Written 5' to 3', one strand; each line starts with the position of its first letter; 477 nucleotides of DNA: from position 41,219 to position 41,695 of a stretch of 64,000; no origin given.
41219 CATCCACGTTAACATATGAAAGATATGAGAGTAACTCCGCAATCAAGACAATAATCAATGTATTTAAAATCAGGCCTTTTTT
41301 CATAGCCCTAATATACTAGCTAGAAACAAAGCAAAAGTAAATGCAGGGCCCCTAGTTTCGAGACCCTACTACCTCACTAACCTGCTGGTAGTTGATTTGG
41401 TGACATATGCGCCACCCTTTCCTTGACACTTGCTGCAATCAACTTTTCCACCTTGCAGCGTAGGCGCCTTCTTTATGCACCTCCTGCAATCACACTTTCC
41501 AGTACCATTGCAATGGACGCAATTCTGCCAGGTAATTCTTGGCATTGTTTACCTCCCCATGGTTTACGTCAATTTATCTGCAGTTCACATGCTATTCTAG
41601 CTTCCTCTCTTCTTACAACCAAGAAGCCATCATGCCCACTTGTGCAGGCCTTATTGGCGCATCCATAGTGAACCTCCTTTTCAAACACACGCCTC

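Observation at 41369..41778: Two adjacent cysteine-rich mini-proteins (zinc-ribbon 69 aa + CxxCxGxG-repeat 58 aa) embedded between Wzy-like and GT2 genes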

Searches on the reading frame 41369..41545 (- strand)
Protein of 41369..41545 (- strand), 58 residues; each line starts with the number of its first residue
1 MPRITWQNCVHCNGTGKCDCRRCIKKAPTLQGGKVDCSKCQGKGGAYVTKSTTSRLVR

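Call 5: search_protein_families(library=pfam, proteins=[window:41369-41545:-], max_evalue=1)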
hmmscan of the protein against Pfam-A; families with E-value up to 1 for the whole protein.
window:41369-41545:- (58 aa): 2 families
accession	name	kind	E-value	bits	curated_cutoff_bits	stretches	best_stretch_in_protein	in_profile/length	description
PF15777.11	Anti-TRAP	-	0.1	13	32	1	8-46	12-42/59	Tryptophan RNA-binding attenuator protein inhibitory protein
PF00684.25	DnaJ_CXXCXGXG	-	0.6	10.9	32.7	0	9-50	1-31/65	DnaJ central domain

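Call 6: search_protein_families(library=ncbifam, proteins=[window:41369-41545:-], max_evalue=10)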
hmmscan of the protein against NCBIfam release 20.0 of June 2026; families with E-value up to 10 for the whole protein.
window:41369-41545:- (58 aa): 3 families
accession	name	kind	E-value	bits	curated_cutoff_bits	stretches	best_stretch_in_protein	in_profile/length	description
NF058604.1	RtpA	equivalog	0.072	13.2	65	1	8-44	11-33/50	anti-TRAP protein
TIGR02349.1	DnaJ_bact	equivalog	0.51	9.7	377.2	1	7-49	161-201/354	molecular chaperone DnaJ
NF011302.0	PRK14714.1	equivalog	3.7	4.9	1791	1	7-48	693-736/1350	DNA-directed DNA polymerase II large subunit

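Call 7: find_homologous_proteins(query=window:41369-41545:-, max_evalue=0.01)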
Query window:41369-41545:-: no candidate shares three 5-residue words with the query. No homologue found.

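Call 25: search_protein_representatives(protein=window:41369-41545:-)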
Query: 58 residues. Proteins with E-value up to 0.001 (for the whole library): 11; up to 1e-10: 1; up to 1e-30: 0. The best 11 are listed.
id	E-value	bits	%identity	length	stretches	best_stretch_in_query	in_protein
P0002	1.2e-23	98.1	50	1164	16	27-56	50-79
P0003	5.3e-07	45.7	35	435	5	5-41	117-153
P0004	1.5e-06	44.3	33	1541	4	10-41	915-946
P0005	8.9e-06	41.8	-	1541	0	-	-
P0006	2.8e-05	40.2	33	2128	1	22-54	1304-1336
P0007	8.5e-05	38.7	58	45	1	7-44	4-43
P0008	1.6e-04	37.9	55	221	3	8-25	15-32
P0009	3.0e-04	37.0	33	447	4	5-41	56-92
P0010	3.3e-04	36.9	50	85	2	4-27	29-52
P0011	3.6e-04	36.8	36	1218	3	5-46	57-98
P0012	7.2e-04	35.8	48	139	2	8-46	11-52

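Call 27: search_protein_families(library=pfam, proteins=[P0007, P0008, P0010, P0012], max_evalue=1)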
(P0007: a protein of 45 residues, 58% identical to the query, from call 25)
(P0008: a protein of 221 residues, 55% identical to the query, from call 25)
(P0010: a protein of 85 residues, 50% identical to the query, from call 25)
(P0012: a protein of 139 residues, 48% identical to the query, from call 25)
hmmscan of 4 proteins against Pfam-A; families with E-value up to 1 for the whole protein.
P0007 (45 aa): 5 families
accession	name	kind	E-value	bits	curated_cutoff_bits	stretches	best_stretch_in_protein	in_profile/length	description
PF25436.1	BSD2_CRD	-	0.029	15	27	1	6-23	5-22/69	BSD2 cysteine rich domain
PF25112.1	zf-AtTam37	-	0.09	13.9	27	1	3-24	76-97/111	AtTam37 zinc finger region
PF23733.2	GRXCR1-2_C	-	0.33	11.3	26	0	34-44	10-20/47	GRXCR1/2, C-terminal domain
PF00684.25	DnaJ_CXXCXGXG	-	0.55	11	32.7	0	17-44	1-26/65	DnaJ central domain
PF15777.11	Anti-TRAP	-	0.68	10.4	32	0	3-28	10-35/59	Tryptophan RNA-binding attenuator protein inhibitory protein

P0008 (221 aa): 4 families
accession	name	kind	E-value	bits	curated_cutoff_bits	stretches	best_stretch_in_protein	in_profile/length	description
PF25436.1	BSD2_CRD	-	0.013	16.1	27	0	108-125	3-20/69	BSD2 cysteine rich domain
PF25112.1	zf-AtTam37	-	0.049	14.8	27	1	91-132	60-101/111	AtTam37 zinc finger region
PF25433.1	DUF7895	-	0.087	13.6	27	0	74-88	13-27/75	Domain of unknown function (DUF7895)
PF17302.8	DUF5351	-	0.95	10.2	27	0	110-118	20-28/29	Family of unknown function (DUF5351)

P0010 (85 aa): 3 families
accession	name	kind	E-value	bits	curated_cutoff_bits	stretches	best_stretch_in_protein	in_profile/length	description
PF00684.25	DnaJ_CXXCXGXG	-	0.12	13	32.7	1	4-49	15-62/65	DnaJ central domain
PF25112.1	zf-AtTam37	-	0.36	12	27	0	28-51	73-96/111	AtTam37 zinc finger region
PF25436.1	BSD2_CRD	-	0.47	11.1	27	1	4-51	13-57/69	BSD2 cysteine rich domain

P0012 (139 aa): 3 families
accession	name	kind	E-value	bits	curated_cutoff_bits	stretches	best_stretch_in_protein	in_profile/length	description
PF25112.1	zf-AtTam37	-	0.022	15.9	27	2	64-93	76-105/111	AtTam37 zinc finger region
PF25436.1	BSD2_CRD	-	0.34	11.6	27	1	10-53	3-47/69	BSD2 cysteine rich domain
PF00684.25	DnaJ_CXXCXGXG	-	0.99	10.2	32.7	0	102-117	12-27/65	DnaJ central domain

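Call 29: find_homologous_proteins(query=A2, max_evalue=0.001)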
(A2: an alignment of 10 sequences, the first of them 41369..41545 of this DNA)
Query A2 (10 sequences) (58 aa, profile of the alignment): 17 proteins with E <= 0.001 among 1008 candidates.
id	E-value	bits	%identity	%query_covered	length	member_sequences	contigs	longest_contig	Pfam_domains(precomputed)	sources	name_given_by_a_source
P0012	7.7e-29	117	29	90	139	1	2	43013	-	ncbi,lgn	-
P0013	5.8e-14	69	39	71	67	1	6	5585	-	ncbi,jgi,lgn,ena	jgi:hypothetical protein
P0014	6.8e-14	69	38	93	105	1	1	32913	-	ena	-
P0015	1.9e-13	68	64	43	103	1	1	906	-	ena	-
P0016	3.1e-11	61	33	74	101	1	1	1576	-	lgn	-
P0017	4.5e-11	60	41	72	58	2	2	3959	-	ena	-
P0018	3.3e-9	54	32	69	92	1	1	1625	-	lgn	-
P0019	3.5e-9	54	32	69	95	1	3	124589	-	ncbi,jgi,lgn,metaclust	metaclust:\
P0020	3.5e-9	54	35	74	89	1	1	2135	-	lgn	-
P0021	1.0e-8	52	37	84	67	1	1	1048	-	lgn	-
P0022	1.2e-7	49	32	84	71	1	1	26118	-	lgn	-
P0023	2.7e-6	45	48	69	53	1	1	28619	-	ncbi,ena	-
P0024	6.2e-6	44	69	28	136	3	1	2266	-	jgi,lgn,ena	-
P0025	8.0e-6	43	35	88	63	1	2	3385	-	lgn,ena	-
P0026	5.2e-5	41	49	64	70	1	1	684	-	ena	-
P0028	4.9e-4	38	73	26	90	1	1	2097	-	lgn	-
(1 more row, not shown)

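Call 35: find_encoding_contigs(protein=P0019, flank=5000, max_places=2)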
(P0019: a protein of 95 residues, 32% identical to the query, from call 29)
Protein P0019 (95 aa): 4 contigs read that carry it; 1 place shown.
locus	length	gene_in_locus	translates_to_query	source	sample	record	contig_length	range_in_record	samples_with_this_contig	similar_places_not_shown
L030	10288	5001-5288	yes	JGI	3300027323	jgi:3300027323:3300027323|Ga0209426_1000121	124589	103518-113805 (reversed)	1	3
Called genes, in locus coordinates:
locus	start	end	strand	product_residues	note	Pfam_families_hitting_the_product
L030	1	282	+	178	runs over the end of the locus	-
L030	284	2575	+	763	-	-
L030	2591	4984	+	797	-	PF13360:PQQ_2 (weak), PF13570:Beta-prop_ACSF4, PF25292:Beta-prop_CGLA, PF13360:PQQ_2, PF25292:Beta-prop_CGLA (weak), PF13181:TPR_8 (faint)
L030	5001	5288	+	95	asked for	-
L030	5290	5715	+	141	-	-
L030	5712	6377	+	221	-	-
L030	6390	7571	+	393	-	-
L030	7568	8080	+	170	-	-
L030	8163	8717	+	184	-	-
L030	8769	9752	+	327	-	-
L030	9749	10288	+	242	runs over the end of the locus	-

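Call 36: find_encoding_contigs(protein=P0012, flank=5000, max_places=2)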
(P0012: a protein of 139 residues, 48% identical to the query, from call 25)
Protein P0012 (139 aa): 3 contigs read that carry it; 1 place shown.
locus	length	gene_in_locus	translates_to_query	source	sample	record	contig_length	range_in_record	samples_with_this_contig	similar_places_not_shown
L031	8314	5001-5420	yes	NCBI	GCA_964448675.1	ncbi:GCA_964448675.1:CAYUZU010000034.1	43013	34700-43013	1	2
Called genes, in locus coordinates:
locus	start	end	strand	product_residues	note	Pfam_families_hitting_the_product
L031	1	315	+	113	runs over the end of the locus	-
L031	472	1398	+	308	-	PF01139:RtcB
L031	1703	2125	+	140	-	-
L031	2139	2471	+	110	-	-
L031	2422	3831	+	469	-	-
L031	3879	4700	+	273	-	PF00149:Metallophos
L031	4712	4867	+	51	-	-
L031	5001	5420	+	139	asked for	-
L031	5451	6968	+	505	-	PF00089:Trypsin, PF13365:Trypsin_2, PF12894:ANAPC4_WD40 (faint), PF23381:Beta-prop_IFT122_1st (faint), PF24807:WD40_CDC20-Fz (faint), PF24817:WD40_WDHD1_1st (faint), PF24814:WD40_Prp19 (weak), PF23414:Beta-prop_EML_2 (weak), +4 more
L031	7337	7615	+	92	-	PF01527:HTH_Tnp_1, PF13384:HTH_23 (weak)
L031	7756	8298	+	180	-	PF13276:HTH_21, PF00665:rve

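Call 37: find_encoding_contigs(protein=P0014, flank=5000, max_places=2)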
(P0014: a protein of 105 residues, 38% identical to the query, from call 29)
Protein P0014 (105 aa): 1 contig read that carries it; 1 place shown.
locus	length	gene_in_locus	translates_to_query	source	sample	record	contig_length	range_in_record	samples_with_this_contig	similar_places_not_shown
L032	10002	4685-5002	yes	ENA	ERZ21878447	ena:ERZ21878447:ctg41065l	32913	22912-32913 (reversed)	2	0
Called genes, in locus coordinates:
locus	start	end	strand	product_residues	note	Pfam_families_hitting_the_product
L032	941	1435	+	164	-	PF00583:Acetyltransf_1, PF13673:Acetyltransf_10, PF13508:Acetyltransf_7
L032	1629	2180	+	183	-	PF12675:DUF3795 (faint)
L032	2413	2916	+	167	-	PF14512:TM1586_NiRdase (faint), PF00881:Nitroreductase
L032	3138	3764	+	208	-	-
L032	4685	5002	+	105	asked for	-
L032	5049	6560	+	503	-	PF10137:CAP12-PCTIR_TIR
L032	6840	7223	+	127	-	PF08818:DUF1801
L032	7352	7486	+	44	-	-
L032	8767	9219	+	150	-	PF12641:Flavodoxin_3 (weak), PF12724:Flavodoxin_5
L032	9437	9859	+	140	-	-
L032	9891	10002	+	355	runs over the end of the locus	PF13384:HTH_23 (faint), PF13518:HTH_28 (weak), PF13565:HTH_32, PF13358:DDE_3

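Call 38: find_encoding_contigs(protein=P0022, flank=5000, max_places=2)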
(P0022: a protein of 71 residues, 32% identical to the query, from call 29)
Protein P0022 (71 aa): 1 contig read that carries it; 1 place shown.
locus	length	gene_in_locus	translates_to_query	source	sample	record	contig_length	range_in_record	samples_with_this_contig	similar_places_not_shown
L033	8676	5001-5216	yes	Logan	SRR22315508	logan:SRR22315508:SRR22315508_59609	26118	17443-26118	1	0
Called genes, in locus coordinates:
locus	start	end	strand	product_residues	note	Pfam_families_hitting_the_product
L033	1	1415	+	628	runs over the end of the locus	-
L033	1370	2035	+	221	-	PF06821:Ser_hydrolase (weak)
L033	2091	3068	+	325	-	PF02618:YceG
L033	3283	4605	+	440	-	PF00349:Hexokinase_1, PF03727:Hexokinase_2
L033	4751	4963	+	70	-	-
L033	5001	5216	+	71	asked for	-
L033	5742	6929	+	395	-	PF07690:MFS_1, PF13347:MFS_2 (weak), PF07690:MFS_1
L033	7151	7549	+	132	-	PF07883:Cupin_2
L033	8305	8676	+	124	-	?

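Call 39: find_encoding_contigs(protein=P0023, flank=5000, max_places=2)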
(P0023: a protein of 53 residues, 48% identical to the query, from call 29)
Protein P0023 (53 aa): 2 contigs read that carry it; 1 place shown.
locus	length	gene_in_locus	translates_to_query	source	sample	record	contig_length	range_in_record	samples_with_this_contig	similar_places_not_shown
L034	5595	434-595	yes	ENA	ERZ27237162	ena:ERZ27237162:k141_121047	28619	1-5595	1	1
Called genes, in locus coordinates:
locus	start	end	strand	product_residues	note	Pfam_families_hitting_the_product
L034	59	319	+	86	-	PF04014:MazE_antitoxin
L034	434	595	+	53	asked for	-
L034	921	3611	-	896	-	PF02463:SMC_N (weak), PF13304:AAA_21 (weak)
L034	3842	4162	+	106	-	PF01541:GIY-YIG (weak)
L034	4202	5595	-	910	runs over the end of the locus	PF13091:PLDc_2, PF00176:SNF2-rel_dom, PF00271:Helicase_C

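Call 40: predict_structure(alignment_id=A3)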
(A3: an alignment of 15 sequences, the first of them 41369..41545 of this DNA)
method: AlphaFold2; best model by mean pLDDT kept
length: 58 residues; sequences in the alignment: 15
mean_pLDDT: 56.1   pTM: 0.30
mean pLDDT of the five models: 56.1, 50.7, 48.8, 47.3, 44.3
residues with pLDDT >= 90: 0; 70-90: 0; 50-70: 43; < 50: 15
segments of 3 or more residues with pLDDT < 50: 1-5, 54-58
pLDDT, mean of each block of 10 residues (from residue 1): 48 63 56 61 60 45
secondary structure, 60 per line:
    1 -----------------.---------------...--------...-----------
elements in order: E34-36 E45-47

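Call 41: search_protein_families(library=padloc, proteins=[window:41369-41545:-, P0012, P0014, P0023, P0019], max_evalue=1)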
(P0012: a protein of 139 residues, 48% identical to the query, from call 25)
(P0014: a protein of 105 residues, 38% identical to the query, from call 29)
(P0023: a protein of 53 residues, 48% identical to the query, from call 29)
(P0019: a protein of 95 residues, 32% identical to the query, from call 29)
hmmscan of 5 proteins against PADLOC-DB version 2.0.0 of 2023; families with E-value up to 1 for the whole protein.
window:41369-41545:- (58 aa): 0 families

P0012 (139 aa): 0 families

P0014 (105 aa): 0 families

P0023 (53 aa): 0 families

P0019 (95 aa): 0 families

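Call 42: search_protein_families(library=phrogs, proteins=[window:41369-41545:-, P0012, P0014, P0023, P0019], max_evalue=1)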
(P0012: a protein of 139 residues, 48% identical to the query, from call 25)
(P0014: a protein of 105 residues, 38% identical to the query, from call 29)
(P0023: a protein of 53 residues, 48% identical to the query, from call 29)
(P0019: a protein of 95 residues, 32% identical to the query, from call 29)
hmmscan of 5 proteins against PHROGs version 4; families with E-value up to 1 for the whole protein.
window:41369-41545:- (58 aa): 2 families
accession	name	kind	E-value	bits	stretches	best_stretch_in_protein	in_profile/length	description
phrog_37414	-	unknown function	0.053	14.2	1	8-46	85-127/204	-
phrog_127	-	transcription regulation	0.94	10.1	0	7-44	115-158/253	anti-termination protein Q-like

P0012 (139 aa): 8 families
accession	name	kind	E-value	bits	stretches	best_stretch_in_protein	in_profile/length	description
phrog_33780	-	unknown function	0.0018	19.7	1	41-74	36-69/71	-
phrog_8027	-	unknown function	0.13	13.4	1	44-77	6-40/153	-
phrog_1035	-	DNA, RNA and nucleotide metabolism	0.47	11.2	0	17-104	60-135/271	endonuclease VII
phrog_37414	-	unknown function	0.51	11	1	8-76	82-147/204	-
phrog_26056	-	unknown function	0.66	11.2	1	106-122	2-18/69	-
phrog_19237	-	moron, auxiliary metabolic gene and host takeover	0.7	11.2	1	90-127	47-81/98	membrane protein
phrog_33421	-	unknown function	0.7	11.1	0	53-76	41-64/65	-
phrog_6730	-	unknown function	0.86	10.6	0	63-116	41-89/106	-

P0014 (105 aa): 7 families
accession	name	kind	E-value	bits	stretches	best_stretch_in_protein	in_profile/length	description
phrog_37414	-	unknown function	0.0001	23.1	2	6-51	83-128/204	-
phrog_16968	-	unknown function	0.00031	21.8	2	2-50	27-75/165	-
phrog_8027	-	unknown function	0.0023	19.1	1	39-73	6-44/153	-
phrog_12902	-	unknown function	0.0053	18.1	1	36-68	21-52/61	-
phrog_9961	-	unknown function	0.018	16.7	0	4-52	5-40/99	-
phrog_31434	-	unknown function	0.34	11.3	1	15-60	157-202/221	-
phrog_19532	-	DNA, RNA and nucleotide metabolism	0.84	10.1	0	69-101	245-277/301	DNA binding protein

P0023 (53 aa): 5 families
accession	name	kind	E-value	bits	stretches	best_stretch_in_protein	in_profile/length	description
phrog_37414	-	unknown function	0.051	14.3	1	7-44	85-127/204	-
phrog_14336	-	unknown function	0.13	12.5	1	6-44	161-194/363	-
phrog_20107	-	unknown function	0.21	12.7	1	4-44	24-66/120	-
phrog_8027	-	unknown function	0.65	11.2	0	1-45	1-40/153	-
phrog_36649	-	unknown function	0.81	9.5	1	5-42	377-413/466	-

P0019 (95 aa): 6 families
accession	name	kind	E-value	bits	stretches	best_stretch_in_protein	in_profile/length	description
phrog_8897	-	unknown function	0.18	13.2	0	57-84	75-102/119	-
phrog_8027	-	unknown function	0.28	12.3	0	55-80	18-42/153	-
phrog_9961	-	unknown function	0.38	12.5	0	66-76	8-18/99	-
phrog_3931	-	unknown function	0.56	11.4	0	11-30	28-47/59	-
phrog_4446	-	unknown function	0.67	10.6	0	11-31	172-192/204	-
phrog_6060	-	transcription regulation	0.93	10.5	0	65-75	13-23/61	anti-termination protein Q-like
